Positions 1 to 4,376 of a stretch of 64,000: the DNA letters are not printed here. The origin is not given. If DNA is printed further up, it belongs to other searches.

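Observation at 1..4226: Giant SHOCT-headed polytopic membrane protein that is invisible in the ORF track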

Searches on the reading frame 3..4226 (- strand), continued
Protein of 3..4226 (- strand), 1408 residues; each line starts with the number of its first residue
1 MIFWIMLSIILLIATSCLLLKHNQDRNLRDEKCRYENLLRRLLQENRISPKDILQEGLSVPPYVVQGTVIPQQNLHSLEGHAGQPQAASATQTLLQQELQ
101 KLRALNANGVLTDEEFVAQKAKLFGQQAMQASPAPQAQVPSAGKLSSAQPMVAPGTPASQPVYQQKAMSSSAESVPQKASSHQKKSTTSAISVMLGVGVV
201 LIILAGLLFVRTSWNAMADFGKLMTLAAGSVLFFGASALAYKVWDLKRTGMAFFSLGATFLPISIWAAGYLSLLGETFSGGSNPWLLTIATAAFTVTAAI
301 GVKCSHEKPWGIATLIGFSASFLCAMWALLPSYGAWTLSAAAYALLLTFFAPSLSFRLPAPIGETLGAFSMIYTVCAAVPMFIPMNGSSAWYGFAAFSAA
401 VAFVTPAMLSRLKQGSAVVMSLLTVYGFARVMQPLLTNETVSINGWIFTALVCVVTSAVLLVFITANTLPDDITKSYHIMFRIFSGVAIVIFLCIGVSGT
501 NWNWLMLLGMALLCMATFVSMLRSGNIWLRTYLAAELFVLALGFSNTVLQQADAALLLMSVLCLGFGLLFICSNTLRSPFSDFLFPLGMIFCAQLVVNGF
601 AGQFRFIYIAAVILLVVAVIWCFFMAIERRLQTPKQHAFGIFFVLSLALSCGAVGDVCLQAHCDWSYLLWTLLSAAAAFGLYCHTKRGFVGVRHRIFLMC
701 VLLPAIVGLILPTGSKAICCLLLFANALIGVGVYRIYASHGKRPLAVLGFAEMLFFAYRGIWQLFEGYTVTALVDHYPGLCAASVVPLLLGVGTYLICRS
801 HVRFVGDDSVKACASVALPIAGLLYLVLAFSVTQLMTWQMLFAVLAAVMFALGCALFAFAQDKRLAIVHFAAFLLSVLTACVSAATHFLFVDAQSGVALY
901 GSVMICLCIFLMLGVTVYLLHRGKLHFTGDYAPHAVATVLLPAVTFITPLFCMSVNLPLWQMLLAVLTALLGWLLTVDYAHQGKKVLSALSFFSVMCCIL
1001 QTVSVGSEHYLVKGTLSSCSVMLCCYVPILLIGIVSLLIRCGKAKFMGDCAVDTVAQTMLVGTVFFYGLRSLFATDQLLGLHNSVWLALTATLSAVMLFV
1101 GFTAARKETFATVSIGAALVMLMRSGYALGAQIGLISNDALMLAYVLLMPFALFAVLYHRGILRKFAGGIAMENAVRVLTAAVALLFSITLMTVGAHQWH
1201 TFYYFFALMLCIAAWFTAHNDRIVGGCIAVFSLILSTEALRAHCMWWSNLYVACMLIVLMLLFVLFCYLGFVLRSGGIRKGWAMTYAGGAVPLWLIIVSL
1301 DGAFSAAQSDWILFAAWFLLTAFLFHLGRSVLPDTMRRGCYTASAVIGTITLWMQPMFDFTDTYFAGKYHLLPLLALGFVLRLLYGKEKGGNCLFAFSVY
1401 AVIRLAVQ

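Call 71: list_cluster_members(proteins=[P0066, P0078, P0114, P0145, P0171, P0072, P0082, P0136, P0126, P0001])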
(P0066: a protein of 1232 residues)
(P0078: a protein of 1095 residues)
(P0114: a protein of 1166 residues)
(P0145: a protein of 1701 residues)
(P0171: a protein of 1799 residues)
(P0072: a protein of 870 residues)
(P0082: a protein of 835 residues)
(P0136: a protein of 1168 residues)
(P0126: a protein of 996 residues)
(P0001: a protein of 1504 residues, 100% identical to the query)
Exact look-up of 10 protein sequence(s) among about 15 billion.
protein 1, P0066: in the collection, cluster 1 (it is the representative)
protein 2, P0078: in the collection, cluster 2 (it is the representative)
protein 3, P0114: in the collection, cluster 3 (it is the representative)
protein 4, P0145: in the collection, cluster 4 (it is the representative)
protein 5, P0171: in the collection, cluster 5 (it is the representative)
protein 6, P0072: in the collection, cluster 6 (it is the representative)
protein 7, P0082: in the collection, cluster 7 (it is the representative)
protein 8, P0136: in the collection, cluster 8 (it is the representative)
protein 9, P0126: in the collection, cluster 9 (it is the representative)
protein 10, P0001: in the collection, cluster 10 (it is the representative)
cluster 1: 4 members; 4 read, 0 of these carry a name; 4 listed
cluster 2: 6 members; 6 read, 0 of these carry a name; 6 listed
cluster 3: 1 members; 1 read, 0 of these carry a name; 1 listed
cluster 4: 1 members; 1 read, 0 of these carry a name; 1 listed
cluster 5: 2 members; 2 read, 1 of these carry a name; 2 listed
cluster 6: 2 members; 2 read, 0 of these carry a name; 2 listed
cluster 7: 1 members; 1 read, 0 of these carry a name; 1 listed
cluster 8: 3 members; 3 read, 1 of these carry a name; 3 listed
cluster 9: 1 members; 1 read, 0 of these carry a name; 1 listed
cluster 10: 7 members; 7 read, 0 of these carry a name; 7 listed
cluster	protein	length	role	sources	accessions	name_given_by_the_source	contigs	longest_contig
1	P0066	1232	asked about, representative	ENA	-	-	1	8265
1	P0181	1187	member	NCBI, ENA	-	-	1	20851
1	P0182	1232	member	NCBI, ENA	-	-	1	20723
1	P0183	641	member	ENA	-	-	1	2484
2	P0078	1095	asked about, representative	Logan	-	-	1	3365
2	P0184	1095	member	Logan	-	-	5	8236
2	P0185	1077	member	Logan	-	-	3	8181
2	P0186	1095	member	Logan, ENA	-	-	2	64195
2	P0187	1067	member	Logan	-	-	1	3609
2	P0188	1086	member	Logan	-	-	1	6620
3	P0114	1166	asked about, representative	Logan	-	-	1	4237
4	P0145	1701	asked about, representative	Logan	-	-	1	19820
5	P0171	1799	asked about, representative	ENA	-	-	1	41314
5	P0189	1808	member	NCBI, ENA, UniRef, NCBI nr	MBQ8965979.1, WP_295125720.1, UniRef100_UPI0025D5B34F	hypothetical protein [Ruminococcus sp.] | hypothetical protein n=1 Tax=Ruminococcus sp. TaxID=41978 RepID=UPI0025D5B34F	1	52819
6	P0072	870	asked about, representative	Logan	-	-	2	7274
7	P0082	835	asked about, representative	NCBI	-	-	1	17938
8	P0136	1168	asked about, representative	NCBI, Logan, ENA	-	-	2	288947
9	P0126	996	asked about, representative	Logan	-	-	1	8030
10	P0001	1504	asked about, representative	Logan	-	-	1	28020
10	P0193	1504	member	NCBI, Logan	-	-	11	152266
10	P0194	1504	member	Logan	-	-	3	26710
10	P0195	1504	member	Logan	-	-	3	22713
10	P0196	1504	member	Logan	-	-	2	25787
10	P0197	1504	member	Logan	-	-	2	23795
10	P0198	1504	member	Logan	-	-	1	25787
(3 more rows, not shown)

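Call 72: search_protein_families(library=pfam, proteins=[P0066, P0078, P0145, P0171, P0072, P0082, P0136, P0126], max_evalue=0.01)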
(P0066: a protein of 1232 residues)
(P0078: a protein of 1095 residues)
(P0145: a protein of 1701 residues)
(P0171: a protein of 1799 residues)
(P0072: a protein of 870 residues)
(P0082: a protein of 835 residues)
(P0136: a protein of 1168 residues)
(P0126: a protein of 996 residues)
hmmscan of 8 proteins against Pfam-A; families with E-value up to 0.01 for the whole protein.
P0066 (1232 aa): 0 families

P0078 (1095 aa): 1 family
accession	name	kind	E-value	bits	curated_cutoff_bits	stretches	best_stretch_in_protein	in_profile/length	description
PF13398.12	Peptidase_M50B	-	0.0039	17.4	26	1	980-1084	73-174/201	Peptidase M50B-like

P0145 (1701 aa): 7 families
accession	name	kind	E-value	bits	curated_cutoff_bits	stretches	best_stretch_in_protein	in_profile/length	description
PF09925.14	DUF2157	-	1.3e-10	41.6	32.4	1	306-420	30-138/146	Predicted membrane protein (DUF2157)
PF13240.11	Zn_Ribbon_1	-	6.5e-06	26.2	25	1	202-222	2-22/23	zinc-ribbon domain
PF13248.11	Zn_ribbon_3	-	5.5e-05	22.9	27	1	201-222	4-25/26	zinc-ribbon domain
PF24463.1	DUF7577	-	0.0014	18.6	28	1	198-221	1-24/27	Domain of unknown function (DUF7577)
PF00641.23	Zn_ribbon_RanBP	-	0.0017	18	27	0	197-220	2-25/30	Zn-finger in Ran binding protein and others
PF12773.13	DZR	-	0.002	18.7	27.3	0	201-220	26-45/45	Double zinc ribbon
PF14147.11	Spore_YhaL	-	0.0054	16.8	27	0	1660-1680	3-23/52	Sporulation protein YhaL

P0171 (1799 aa): 0 families

P0072 (870 aa): 1 family
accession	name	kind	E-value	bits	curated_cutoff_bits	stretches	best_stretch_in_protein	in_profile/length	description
PF09925.14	DUF2157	-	0.00011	22.4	32.4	1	134-254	18-134/146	Predicted membrane protein (DUF2157)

P0082 (835 aa): 2 families
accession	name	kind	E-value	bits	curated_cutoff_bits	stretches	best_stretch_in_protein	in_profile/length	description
PF09925.14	DUF2157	-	7.8e-06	26.1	32.4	1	96-197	18-123/146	Predicted membrane protein (DUF2157)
PF07332.16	Phage_holin_3_6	-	0.0059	17.1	28.4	1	93-159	19-89/116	Putative Actinobacterial Holin-X, holin superfamily III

P0136 (1168 aa): 0 families

P0126 (996 aa): 1 family
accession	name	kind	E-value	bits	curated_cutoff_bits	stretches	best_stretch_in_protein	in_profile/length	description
PF09925.14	DUF2157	-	2.7e-09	37.3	32.4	1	43-146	22-126/146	Predicted membrane protein (DUF2157)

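Call 73: search_protein_families(library=ncbifam, proteins=[P0001, P0013, P0145, P0072, P0082, P0126, P0136, P0078], max_evalue=0.1)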
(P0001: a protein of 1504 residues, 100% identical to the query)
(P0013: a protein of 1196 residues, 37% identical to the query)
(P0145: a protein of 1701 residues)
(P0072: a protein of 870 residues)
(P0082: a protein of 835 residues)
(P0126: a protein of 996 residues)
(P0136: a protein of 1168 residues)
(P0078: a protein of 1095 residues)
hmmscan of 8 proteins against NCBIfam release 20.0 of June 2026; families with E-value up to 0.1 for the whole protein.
P0001 (1504 aa): 1 family
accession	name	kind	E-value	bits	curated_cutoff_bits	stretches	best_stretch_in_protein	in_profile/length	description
NF033761.1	gliding_GltJ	equivalog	0.012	14.8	450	1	115-210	304-392/671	adventurous gliding motility protein GltJ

P0013 (1196 aa): 2 families
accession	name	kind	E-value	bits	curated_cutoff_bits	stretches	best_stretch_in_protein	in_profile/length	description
NF047321.1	SCO7613_CTERM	domain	1.6e-06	27.9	45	1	1066-1189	58-186/188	SCO7613 C-terminal domain-containing membrane protein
NF045509.1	CellDiv_HetF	equivalog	0.068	11.4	1200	1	98-246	450-587/836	cell division protein HetF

P0145 (1701 aa): 1 family
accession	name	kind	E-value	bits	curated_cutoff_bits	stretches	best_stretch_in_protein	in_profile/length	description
NF047321.1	SCO7613_CTERM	domain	8.2e-07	28.9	45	2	1586-1679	73-171/188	SCO7613 C-terminal domain-containing membrane protein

P0072 (870 aa): 1 family
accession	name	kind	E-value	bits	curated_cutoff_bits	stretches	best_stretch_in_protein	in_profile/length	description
NF047321.1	SCO7613_CTERM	domain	0.00012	21.8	45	1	776-846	101-171/188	SCO7613 C-terminal domain-containing membrane protein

P0082 (835 aa): 1 family
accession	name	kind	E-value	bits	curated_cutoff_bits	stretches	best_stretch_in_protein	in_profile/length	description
NF047321.1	SCO7613_CTERM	domain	0.004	16.8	45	1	743-814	101-172/188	SCO7613 C-terminal domain-containing membrane protein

P0126 (996 aa): 1 family
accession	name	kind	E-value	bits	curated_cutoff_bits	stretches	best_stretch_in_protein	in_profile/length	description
NF047321.1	SCO7613_CTERM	domain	4.2e-07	29.8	45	1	904-975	106-177/188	SCO7613 C-terminal domain-containing membrane protein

P0136 (1168 aa): 3 families
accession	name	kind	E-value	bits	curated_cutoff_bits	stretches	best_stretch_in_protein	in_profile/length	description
NF047321.1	SCO7613_CTERM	domain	1.4e-08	34.6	45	1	1079-1157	105-183/188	SCO7613 C-terminal domain-containing membrane protein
NF047418.1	teichoic_AuxB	equivalog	0.025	13.6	300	1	4-63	119-177/345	lipoteichoic acid stability factor AuxB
NF047333.1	Chlam_inc_CT214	subfamily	0.08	12.1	90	0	5-86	24-94/500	CT214 family putative inclusion membrane protein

P0078 (1095 aa): 1 family
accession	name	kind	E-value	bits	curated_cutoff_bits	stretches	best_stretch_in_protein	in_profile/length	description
NF047321.1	SCO7613_CTERM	domain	1.4e-05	24.9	45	1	902-1076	8-179/188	SCO7613 C-terminal domain-containing membrane protein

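Call 78: search_protein_families(library=ncbifam, alignment_id=A4, max_evalue=0.01)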
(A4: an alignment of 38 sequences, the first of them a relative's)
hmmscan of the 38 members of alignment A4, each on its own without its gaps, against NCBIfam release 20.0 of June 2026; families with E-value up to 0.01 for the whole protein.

A. member 1, P0001 (1504 aa): 0 families

B. families by the number of members that match (of 38 scanned): 5 families
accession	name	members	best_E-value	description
NF047321.1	SCO7613_CTERM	25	7.6e-11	SCO7613 C-terminal domain-containing membrane protein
TIGR01620.2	hyp_HI0043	1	0.0049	TIGR01620 family protein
TIGR03987.1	TIGR03987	1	0.0051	HsmA family protein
NF007933.0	PRK10649.1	1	0.0054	phosphoethanolamine transferase CptA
NF012179.0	CptA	1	0.0067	phosphoethanolamine transferase CptA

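Call 79: search_protein_families(library=pfam, alignment_id=A4, max_evalue=0.01)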
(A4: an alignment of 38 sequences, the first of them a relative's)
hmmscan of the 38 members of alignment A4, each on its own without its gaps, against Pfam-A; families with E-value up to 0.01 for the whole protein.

A. member 1, P0001 (1504 aa): 2 families
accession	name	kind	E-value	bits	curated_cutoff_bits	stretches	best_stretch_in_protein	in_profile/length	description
PF09925.14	DUF2157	-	5.9e-08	33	32.4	1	174-296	16-140/146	Predicted membrane protein (DUF2157)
PF09851.14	SHOCT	-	0.00011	22.3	27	1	98-123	2-27/28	Short C-terminal domain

B. families by the number of members that match (of 38 scanned): 5 families
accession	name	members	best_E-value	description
PF09925.14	DUF2157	33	5.9e-08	Predicted membrane protein (DUF2157)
PF09851.14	SHOCT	15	6.6e-07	Short C-terminal domain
PF01757.29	Acyl_transf_3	1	0.0019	Acyltransferase domain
PF12666.12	PrgI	1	0.0044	PrgI family protein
PF06464.16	DMAP_binding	1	0.0053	DMAP1-binding Domain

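Call 90: find_related_loci(query=A2, collection=viral_contigs, flank=3000)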
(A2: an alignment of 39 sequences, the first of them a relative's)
Query A2 (1196 aa) in viral_contigs; peptide patterns used: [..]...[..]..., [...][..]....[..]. (x = any residue, [..] = any of these).
36 stretches matched a pattern, but none encodes a relative of the query by tblastn (E <= 1e-3).

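Call 91: search_dna_similar(query=P0001, collection=plasmids, mode=protein, max_evalue=0.001, max_rows=10)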
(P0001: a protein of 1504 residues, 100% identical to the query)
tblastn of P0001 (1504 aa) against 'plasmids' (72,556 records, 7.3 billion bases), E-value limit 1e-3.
No match.

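Call 92: search_dna_similar(query=P0001, collection=phages, mode=protein, max_evalue=0.001, max_rows=10)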
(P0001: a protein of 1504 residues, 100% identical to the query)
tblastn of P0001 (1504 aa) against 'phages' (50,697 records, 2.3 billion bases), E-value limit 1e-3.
No match.

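Call 98: fold_search(model_id=the predicted structure, library=viral)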
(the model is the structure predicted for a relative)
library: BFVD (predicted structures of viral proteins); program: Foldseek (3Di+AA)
matches with E <= 10: 192; with E <= 0.001: 0
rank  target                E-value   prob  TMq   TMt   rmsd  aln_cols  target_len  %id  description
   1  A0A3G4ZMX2            2.2e-03  0.85  0.09  0.11  34.5       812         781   11  RING-type domain-containing protein [Terrestrivirus sp.]
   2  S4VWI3                1.7e-02  0.72  0.11  0.11  41.0      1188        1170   11  Dihydrofolate reductase incomplete domain containing protein [Pandoravirus salinus]
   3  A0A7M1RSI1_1          3.3e-02  0.33  0.07  0.07  45.1      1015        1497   10  Uncharacterized protein [uncultured phage cr4_1]
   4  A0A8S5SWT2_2          5.7e-02  0.16  0.06  0.05  50.2      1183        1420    8  Minor tail protein [Siphoviridae sp. ctZHD14]
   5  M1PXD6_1              9.1e-02  0.12  0.06  0.07  47.0      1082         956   11  (no name in the UniProt tables at hand)
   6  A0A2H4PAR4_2          9.4e-02  0.13  0.06  0.06  78.5      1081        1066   10  (no name in the UniProt tables at hand)
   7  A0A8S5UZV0            1.4e-01  0.18  0.10  0.09  37.0      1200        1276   11  Minor tail protein [Siphoviridae sp. ctBeL15]
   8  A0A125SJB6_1          1.8e-01  0.14  0.08  0.08  41.8      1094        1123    9  (no name in the UniProt tables at hand)
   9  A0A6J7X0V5            2.1e-01  0.12  0.06  0.06  44.1      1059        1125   10  Tape measure domain-containing protein [uncultured Caudovirales phage]
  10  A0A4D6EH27            2.1e-01  0.08  0.05  0.06  49.6      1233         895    9  Uncharacterized protein [Pandoravirus celtis]
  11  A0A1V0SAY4            2.4e-01  0.47  0.10  0.18  26.8       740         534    8  TPR repeat protein [Catovirus CTV1]
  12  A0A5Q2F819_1          3.2e-01  0.06  0.05  0.06  46.6      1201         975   12  Tape measure protein [Gordonia phage Sixama]
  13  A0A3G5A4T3            3.3e-01  0.38  0.10  0.17  26.8       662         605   12  RING-type domain-containing protein [Harvfovirus sp.]
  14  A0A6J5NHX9            3.5e-01  0.09  0.07  0.07  47.1      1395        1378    9  Uncharacterized protein [uncultured Caudovirales phage]
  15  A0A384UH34            3.8e-01  0.15  0.07  0.10  29.4       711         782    9  Internal virion protein [Curvibacter phage P26059B]
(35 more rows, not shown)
